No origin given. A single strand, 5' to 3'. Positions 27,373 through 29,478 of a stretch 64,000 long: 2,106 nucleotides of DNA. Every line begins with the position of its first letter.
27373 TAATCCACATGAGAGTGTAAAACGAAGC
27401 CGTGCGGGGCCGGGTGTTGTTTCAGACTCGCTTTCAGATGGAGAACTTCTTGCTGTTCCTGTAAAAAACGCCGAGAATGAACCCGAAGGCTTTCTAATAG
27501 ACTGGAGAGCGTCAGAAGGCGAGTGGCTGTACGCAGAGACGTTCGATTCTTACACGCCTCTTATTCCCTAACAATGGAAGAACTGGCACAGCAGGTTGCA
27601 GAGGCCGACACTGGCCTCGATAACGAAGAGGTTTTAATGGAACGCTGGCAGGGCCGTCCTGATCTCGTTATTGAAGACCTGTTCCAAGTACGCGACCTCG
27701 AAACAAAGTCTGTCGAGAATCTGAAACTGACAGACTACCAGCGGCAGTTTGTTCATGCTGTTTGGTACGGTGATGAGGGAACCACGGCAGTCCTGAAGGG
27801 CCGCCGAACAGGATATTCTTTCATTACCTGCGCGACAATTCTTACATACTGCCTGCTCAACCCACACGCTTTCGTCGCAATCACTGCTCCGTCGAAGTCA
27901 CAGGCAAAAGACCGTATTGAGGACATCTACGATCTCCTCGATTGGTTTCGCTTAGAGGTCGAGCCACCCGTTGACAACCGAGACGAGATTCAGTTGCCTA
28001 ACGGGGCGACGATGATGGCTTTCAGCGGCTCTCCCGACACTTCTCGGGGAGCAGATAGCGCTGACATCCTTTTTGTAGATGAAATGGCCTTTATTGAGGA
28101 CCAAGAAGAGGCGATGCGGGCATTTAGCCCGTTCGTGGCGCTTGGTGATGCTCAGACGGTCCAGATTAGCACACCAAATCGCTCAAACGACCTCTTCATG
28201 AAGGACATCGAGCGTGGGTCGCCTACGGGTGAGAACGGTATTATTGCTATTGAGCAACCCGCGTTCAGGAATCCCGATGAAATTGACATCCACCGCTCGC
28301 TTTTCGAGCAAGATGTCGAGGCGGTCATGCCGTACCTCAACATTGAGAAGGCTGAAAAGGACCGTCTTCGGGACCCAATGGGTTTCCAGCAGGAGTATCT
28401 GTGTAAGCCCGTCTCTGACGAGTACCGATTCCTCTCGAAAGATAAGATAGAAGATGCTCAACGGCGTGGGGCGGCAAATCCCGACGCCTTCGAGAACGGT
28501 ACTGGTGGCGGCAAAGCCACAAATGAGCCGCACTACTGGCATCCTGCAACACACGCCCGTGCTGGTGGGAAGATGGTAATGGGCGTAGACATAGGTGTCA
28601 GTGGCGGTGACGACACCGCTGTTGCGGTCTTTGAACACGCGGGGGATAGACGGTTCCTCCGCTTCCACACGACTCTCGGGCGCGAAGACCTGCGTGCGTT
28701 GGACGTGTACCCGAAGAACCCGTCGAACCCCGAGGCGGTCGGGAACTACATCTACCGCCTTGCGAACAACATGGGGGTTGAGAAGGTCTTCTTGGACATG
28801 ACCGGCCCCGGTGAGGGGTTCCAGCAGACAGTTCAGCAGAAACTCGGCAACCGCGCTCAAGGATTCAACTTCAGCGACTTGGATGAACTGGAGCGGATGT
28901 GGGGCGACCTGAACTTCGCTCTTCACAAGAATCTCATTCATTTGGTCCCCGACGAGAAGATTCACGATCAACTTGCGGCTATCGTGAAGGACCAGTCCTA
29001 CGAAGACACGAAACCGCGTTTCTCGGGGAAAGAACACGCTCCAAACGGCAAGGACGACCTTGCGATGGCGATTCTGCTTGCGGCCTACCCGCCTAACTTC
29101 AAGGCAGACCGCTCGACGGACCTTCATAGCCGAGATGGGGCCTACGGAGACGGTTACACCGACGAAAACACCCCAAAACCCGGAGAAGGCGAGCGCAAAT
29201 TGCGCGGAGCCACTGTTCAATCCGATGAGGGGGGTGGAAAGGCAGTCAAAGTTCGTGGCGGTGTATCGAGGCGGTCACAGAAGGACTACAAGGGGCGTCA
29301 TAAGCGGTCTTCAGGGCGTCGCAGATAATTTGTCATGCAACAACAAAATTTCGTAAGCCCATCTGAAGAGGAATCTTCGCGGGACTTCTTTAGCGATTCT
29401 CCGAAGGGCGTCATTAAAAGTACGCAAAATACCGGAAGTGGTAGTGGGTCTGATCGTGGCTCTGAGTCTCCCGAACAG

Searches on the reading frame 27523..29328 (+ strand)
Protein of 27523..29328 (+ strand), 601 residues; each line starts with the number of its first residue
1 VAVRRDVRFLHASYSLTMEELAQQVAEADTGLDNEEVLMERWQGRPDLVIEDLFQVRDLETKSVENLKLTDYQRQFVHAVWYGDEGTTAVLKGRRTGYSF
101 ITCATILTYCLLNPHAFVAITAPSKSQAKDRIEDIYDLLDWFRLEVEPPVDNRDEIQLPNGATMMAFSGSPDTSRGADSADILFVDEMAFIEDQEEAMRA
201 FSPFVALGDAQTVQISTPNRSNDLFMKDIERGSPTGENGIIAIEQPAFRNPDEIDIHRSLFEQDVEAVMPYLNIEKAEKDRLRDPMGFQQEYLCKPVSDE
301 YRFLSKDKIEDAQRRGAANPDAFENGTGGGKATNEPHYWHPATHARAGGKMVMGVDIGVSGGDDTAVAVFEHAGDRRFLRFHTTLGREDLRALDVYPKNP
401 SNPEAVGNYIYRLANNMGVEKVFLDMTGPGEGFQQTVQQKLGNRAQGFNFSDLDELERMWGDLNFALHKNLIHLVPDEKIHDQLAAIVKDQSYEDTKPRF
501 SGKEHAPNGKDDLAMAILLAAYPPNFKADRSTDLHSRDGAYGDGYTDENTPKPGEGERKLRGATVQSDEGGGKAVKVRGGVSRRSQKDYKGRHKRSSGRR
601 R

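Call 74: search_dna_similar(query=window:27523-29328:+, collection=phages, mode=protein, max_rows=25)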
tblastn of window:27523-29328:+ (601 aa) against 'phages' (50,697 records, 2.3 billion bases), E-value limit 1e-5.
Records with a match: 1912; places in all: 1912; records where one place covers at least 80% of the query: 53.
Best place of each record, by identity: <60% 1912.
By first word of the organism name: Escherichia 616; Klebsiella 309; Salmonella 183; Shigella 86; Aeromonas 73; Acinetobacter 70; Vibrio 67; Synechococcus 65; Enterobacter 57; Enterobacteria 48; and 48 more.
By host as written in the record: - 284; Escherichia coli 260; Klebsiella pneumoniae 105; Escherichia coli O157:H7 33; Synechococcus 30; Salmonella enterica 29; Escherichia coli B 28; Halorubrum sp. 22; and 459 more.
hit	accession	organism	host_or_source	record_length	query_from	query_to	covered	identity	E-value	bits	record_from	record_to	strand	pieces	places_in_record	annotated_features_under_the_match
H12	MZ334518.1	Halorubrum virus HRTV-11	Halorubrum sp.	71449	1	561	93%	53.9%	0e+0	611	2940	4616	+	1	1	terminase large subunit | hypothetical protein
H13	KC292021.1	Halorubrum tailed phage 7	Halorubrum sp. B2-2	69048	1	561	93%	53.9%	0e+0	610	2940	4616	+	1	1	7: terminase large subunit | 6: hypothetical protein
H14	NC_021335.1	Halorubrum tailed phage 7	Halorubrum sp. B2-2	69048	1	561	93%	53.9%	0e+0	610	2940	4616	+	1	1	7: terminase large subunit | 6: hypothetical protein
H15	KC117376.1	Halorubrum sodomense tailed virus 2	Halorubrum sodomense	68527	1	561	93%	53.7%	0e+0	608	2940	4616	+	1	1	7: terminase large subunit | 6: hypothetical protein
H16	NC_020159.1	Halorubrum sodomense tailed virus 2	Halorubrum sodomense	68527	1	561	93%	53.7%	0e+0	608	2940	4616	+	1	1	7: terminase large subunit | 6: hypothetical protein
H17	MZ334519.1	Haloarcula virus HCTV-6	Haloarcula californiae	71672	1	561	93%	53.5%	0e+0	608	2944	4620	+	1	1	terminase large subunit | hypothetical protein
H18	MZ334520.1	Haloarcula virus HCTV-15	Haloarcula californiae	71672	1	561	93%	53.5%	0e+0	608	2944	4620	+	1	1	terminase large subunit | hypothetical protein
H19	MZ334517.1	Halorubrum virus HRTV-2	Halorubrum sp.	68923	18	561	91%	54.7%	0e+0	608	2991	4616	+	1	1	terminase large subunit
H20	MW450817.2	Halorubrum virus VOLN27B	Halorubrum sp. LN27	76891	18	538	87%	46.3%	2e-142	462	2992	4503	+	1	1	terminase large subunit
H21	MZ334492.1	Halorubrum phage HRTV-14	Halorubrum sp.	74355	18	554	89%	44.5%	2e-138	450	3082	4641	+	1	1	terminase large subunit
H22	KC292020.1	Halorubrum tailed phage 8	Halorubrum sp. B2-2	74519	18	554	89%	44.5%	2e-138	450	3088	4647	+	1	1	8: terminase large subunit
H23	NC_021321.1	Halorubrum tailed phage 8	Halorubrum sp. B2-2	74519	18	554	89%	44.5%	2e-138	450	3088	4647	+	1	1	8: terminase large subunit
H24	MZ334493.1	Halorubrum phage HRTV-17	Halorubrum sp.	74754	18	554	89%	44.5%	2e-138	450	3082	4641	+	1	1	terminase large subunit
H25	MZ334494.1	Halorubrum virus HRTV-19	Halorubrum sp.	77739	18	554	89%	44.5%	2e-138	450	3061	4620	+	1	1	terminase large subunit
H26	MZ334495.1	Halorubrum virus HRTV-23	Halorubrum sp.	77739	18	554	89%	44.5%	2e-138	450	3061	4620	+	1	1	terminase large subunit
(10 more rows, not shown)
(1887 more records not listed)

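Call 75: search_protein_families(library=pfam, proteins=[window:27523-29328:+], max_evalue=0.01)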
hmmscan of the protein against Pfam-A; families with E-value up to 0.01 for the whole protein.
window:27523-29328:+ (601 aa): 1 family
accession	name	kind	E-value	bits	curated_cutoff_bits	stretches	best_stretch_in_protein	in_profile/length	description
PF03237.21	Terminase_6N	-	8.9e-10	39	22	1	91-230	3-147/215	Terminase large subunit, T4likevirus-type, N-terminal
